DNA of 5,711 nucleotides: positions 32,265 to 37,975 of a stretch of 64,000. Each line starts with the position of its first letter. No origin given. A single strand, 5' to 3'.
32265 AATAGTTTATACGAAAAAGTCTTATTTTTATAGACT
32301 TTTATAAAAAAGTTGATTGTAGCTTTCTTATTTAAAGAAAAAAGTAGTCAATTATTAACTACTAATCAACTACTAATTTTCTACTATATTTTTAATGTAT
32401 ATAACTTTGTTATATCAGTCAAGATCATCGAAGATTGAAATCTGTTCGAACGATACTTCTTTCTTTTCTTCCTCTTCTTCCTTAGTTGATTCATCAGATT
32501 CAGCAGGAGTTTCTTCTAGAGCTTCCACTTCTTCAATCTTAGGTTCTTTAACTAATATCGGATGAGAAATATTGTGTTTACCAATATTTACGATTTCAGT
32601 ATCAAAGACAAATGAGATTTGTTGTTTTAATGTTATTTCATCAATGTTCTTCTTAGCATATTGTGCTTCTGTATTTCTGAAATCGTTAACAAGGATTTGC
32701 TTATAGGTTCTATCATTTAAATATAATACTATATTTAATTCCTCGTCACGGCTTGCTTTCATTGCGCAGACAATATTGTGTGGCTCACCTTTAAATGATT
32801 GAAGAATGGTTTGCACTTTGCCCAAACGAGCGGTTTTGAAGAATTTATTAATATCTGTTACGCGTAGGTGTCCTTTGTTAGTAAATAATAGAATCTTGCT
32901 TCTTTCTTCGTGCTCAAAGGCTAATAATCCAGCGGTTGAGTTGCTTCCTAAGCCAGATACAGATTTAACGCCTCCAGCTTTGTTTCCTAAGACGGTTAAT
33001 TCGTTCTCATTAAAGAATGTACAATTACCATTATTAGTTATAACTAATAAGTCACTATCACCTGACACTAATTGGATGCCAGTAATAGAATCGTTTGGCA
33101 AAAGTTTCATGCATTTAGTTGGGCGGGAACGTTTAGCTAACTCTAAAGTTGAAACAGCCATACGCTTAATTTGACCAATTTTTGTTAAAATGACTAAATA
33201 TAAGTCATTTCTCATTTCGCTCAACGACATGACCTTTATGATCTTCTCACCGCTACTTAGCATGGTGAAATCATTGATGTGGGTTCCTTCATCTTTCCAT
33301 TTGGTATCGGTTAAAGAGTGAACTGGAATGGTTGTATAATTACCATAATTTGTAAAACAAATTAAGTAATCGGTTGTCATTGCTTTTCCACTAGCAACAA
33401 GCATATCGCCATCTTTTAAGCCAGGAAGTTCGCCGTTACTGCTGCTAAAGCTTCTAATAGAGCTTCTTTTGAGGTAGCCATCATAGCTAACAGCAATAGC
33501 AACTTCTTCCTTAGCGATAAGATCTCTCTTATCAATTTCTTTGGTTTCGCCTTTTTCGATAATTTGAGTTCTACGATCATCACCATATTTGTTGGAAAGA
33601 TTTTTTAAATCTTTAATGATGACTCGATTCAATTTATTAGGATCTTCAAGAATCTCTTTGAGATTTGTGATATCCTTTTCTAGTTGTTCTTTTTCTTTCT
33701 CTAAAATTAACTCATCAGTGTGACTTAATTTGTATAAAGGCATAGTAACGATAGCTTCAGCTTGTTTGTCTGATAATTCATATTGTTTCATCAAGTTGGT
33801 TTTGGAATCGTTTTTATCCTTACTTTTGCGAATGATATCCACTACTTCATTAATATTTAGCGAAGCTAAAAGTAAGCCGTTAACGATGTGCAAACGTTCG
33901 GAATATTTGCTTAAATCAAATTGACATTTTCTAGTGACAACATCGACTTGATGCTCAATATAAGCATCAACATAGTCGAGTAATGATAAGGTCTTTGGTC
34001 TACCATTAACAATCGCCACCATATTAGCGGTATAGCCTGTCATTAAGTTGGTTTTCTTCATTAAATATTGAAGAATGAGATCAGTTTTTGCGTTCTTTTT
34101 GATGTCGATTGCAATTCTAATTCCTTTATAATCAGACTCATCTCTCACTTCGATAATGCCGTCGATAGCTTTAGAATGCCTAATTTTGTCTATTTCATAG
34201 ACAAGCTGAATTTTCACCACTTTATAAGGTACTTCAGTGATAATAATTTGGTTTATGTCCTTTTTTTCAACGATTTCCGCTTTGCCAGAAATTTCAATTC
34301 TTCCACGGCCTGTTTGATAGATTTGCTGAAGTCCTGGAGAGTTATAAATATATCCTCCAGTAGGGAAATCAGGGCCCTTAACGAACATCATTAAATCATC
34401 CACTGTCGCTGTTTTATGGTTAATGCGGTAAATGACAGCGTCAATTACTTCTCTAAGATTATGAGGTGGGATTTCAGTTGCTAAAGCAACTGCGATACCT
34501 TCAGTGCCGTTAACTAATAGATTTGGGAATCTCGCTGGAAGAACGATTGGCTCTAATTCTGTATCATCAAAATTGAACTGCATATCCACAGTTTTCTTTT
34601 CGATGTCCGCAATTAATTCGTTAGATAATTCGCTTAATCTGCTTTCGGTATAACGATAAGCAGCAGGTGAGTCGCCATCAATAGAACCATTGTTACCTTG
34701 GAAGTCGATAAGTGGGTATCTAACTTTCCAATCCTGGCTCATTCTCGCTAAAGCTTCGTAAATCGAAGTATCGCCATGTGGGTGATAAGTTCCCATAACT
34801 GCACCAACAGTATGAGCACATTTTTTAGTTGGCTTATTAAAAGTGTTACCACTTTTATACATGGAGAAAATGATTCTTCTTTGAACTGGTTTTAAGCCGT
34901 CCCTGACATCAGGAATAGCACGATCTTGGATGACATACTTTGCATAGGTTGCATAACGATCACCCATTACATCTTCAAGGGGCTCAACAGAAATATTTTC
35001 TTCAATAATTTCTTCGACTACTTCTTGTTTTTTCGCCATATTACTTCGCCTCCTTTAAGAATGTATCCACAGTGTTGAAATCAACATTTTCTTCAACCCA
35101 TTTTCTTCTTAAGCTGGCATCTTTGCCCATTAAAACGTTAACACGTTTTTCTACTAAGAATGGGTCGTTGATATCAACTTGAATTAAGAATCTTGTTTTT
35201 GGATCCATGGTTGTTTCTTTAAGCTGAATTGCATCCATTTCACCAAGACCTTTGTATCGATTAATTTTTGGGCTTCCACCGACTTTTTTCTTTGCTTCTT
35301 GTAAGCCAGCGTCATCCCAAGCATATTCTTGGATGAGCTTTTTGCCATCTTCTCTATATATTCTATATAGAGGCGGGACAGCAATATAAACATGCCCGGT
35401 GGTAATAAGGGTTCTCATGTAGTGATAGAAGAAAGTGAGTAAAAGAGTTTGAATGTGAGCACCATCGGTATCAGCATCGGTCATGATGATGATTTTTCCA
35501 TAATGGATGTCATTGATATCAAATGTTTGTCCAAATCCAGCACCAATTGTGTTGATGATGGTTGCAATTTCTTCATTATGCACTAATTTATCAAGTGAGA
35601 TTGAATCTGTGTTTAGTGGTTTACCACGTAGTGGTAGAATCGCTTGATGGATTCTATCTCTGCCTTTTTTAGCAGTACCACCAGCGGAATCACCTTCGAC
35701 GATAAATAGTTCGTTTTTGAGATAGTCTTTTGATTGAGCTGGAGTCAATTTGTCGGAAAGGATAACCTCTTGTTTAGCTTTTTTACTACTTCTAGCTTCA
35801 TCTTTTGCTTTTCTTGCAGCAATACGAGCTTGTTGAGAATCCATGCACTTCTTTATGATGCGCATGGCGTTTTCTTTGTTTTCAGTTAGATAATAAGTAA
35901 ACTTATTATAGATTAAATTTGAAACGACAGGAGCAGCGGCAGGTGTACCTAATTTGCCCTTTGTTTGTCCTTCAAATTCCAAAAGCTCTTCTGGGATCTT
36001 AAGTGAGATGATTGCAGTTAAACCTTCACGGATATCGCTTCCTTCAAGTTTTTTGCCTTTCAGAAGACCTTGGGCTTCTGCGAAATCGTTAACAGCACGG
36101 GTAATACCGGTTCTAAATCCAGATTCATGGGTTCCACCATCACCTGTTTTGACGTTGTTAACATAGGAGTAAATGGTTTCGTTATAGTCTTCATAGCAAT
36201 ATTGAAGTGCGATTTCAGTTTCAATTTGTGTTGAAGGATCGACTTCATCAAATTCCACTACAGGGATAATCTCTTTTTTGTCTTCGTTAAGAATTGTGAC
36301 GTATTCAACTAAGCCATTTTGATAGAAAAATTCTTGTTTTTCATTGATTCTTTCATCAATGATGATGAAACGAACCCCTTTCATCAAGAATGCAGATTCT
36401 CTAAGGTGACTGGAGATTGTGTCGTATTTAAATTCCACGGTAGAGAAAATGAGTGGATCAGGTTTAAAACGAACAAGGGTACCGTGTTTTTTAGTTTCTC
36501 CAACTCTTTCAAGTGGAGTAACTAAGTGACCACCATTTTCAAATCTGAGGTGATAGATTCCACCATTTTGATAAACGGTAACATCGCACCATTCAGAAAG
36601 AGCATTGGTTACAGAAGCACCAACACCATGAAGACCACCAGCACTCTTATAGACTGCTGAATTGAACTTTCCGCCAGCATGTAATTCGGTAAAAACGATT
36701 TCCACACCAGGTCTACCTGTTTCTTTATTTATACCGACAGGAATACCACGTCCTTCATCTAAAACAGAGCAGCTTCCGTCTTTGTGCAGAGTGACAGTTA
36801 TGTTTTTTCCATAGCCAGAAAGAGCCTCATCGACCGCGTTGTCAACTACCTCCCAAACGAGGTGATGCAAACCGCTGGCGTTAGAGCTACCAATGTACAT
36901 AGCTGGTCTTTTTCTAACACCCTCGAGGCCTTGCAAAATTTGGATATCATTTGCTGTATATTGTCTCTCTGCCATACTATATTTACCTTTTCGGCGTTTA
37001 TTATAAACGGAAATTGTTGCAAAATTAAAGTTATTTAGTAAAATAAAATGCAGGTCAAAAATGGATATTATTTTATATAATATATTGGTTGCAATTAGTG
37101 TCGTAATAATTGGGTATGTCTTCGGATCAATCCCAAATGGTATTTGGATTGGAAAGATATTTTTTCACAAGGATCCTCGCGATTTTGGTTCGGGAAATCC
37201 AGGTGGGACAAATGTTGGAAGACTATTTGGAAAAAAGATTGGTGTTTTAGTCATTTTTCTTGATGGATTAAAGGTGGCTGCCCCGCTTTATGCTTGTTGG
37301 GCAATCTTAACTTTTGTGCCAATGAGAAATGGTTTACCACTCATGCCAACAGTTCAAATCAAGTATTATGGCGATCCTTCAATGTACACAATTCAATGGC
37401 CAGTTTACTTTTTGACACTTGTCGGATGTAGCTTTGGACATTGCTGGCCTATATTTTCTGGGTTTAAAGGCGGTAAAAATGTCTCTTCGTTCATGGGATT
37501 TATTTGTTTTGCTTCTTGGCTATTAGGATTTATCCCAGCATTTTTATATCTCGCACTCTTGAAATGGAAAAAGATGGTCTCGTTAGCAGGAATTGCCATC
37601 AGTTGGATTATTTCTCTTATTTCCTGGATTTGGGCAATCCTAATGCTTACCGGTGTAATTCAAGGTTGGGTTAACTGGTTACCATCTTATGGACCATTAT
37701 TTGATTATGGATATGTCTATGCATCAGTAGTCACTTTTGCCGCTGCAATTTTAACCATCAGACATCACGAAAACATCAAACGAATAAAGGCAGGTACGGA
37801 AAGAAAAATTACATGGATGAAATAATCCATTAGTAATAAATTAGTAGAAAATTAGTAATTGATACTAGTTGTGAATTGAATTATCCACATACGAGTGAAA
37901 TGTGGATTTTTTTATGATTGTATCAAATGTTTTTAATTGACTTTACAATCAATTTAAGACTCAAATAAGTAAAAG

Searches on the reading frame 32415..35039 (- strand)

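Call 17: search_protein_families(library=ncbifam, proteins=[window:32415-35039:-], max_evalue=0.00001)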
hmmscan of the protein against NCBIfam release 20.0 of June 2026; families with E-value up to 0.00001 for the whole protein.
window:32415-35039:- (874 aa): 10 families
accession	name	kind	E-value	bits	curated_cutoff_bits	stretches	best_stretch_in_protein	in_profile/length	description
TIGR01061.1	parC_Gpos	equivalog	1e-248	827.6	813.25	1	19-749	4-732/737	DNA topoisomerase IV subunit A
NF004044.1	PRK05561.1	subfamily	2.2e-238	793.7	654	1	20-751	1-733/738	DNA topoisomerase (ATP-hydrolyzing)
NF004043.1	PRK05560.1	equivalog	9e-233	774.7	902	1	20-772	6-758/798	DNA gyrase subunit A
TIGR01063.1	gyrA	equivalog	2.3e-229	763.4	877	1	21-771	6-757/800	DNA topoisomerase (ATP-hydrolyzing) subunit A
NF010586.0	PRK13979.1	equivalog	7.8e-189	629.7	1475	2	13-590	10-597/957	DNA topoisomerase IV subunit A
NF038098.1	GyrA_w_intein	exception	1.4e-166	556.5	1850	2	131-769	538-1183/1232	intein-containing DNA gyrase subunit A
TIGR01062.1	parC_Gneg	equivalog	1.2e-160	536.1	628.9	1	20-732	5-712/735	DNA topoisomerase IV subunit A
NF007209.0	PRK09631.1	equivalog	7.8e-65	219.7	644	1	21-511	4-470/635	DNA topoisomerase IV subunit A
NF009397.0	PRK12758.1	equivalog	5.1e-64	216.6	780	1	11-494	13-477/870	DNA gyrase/topoisomerase IV subunit A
NF007208.0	PRK09630.1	equivalog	4.4e-46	157.8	598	1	22-496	5-465/479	DNA topoisomerase IV subunit A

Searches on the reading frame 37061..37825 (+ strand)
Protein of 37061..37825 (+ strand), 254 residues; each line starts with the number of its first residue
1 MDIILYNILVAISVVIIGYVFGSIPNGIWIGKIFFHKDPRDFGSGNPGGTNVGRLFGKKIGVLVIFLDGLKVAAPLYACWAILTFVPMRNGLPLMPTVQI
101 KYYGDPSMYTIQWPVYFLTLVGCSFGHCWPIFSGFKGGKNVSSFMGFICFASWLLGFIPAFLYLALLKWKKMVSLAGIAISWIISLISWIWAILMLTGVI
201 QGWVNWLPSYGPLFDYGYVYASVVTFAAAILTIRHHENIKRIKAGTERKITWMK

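Call 17: search_protein_families(library=ncbifam, proteins=[window:37061-37825:+], max_evalue=0.00001)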
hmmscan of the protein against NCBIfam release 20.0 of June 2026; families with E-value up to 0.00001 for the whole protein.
window:37061-37825:+ (254 aa): 7 families
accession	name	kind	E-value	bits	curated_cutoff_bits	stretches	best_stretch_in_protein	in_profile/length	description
TIGR00023.1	TIGR00023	equivalog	2.5e-39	135.1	137.2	1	9-252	3-195/196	glycerol-3-phosphate 1-O-acyltransferase PlsY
NF010976.0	PRK14399.1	equivalog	4.8e-22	79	419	1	8-200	8-179/258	membrane protein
NF010987.0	PRK14411.1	equivalog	5.2e-22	78.7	243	1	12-82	4-74/204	membrane protein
NF010992.0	PRK14416.1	equivalog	1.4e-12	48.1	222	1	15-83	3-71/207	membrane protein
NF010993.0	PRK14417.1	equivalog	5.2e-12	45.8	249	1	11-77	5-71/232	membrane protein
NF001254.0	PRK00220.2-1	equivalog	6.8e-10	39.3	199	1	15-73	10-68/182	glycerol-3-phosphate 1-O-acyltransferase PlsY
NF010978.0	PRK14401.1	equivalog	2.3e-07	30.8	163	0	117-153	76-112/187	membrane protein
